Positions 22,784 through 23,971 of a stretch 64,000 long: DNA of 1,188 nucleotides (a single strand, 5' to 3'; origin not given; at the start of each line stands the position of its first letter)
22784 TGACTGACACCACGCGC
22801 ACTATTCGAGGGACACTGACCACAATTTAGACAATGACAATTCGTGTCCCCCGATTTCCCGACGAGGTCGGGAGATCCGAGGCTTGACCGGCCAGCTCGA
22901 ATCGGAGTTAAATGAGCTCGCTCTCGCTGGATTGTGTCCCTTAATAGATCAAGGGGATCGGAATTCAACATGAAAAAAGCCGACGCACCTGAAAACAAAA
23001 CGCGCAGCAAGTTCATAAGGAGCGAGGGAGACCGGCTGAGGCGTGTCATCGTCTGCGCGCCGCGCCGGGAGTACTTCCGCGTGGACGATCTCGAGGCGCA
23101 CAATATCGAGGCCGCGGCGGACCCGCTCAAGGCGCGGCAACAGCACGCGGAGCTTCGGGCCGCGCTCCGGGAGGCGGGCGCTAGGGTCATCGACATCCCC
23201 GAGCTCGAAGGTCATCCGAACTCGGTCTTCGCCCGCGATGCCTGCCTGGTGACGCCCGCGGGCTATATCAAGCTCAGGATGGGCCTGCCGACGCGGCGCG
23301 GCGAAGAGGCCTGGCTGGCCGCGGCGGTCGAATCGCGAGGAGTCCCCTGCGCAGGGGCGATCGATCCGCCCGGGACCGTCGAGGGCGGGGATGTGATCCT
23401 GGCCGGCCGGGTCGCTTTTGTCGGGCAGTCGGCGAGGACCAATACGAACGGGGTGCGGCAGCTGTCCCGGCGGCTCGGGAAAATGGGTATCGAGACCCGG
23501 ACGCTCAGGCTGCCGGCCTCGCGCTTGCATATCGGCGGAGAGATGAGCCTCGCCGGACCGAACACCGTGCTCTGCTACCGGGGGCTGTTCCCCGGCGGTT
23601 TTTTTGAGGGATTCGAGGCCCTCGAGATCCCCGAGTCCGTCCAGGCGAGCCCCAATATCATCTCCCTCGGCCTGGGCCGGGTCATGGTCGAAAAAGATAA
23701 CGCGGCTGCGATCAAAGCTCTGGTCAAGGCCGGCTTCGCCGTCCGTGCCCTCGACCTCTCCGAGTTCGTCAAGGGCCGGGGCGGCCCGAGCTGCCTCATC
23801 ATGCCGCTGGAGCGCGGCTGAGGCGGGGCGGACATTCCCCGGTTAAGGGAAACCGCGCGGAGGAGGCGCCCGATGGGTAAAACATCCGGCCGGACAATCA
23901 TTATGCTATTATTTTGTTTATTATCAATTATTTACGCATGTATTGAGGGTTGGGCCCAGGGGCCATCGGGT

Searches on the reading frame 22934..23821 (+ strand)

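Call 6: search_protein_families(library=pfam, proteins=[window:22934-23821:+], max_evalue=0.01)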
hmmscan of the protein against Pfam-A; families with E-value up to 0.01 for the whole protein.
window:22934-23821:+ (295 aa): 2 families
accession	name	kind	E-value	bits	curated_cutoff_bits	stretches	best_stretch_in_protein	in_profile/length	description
PF02274.22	ADI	-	2.3e-14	53.7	22.8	2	93-183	120-221/377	Arginine deiminase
PF19420.4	DDAH_eukar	-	1e-07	31.9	23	1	65-187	26-161/291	N,N dimethylarginine dimethylhydrolase, eukaryotic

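Call 79: search_protein_families(library=ncbifam, proteins=[window:22934-23821:+], max_evalue=0.00001)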
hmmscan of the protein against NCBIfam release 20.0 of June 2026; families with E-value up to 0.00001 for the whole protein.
window:22934-23821:+ (295 aa): 7 families
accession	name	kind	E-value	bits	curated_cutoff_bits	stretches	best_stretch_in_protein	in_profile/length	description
NF045660.1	DiMthArgaseDdahStm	equivalog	3.5e-32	112.1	340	1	58-289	19-246/249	dimethylargininase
NF045658.1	DiMArgaseDdah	equivalog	5.4e-28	98.5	450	1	61-289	25-251/254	dimethylargininase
NF002381.0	PRK01388.1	subfamily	1.7e-17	63.4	414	1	240-294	348-402/405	arginine deiminase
TIGR01078.1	arcA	equivalog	2.5e-14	52.9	489.1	0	238-294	349-405/408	arginine deiminase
NF045659.1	DiMArgaseDdahMtb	equivalog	2.2e-13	50.1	300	1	28-290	16-281/283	dimethylargininase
NF052232.1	Arg_dihydro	equivalog_domain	1.7e-07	30.8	450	0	37-140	4-107/266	arginine dihydrolase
NF052231.1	bifunc_ArgZ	exception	8.3e-07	27.5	1025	0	37-193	6-161/696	bifunctional arginine dihydrolase/ornithine cyclodeaminase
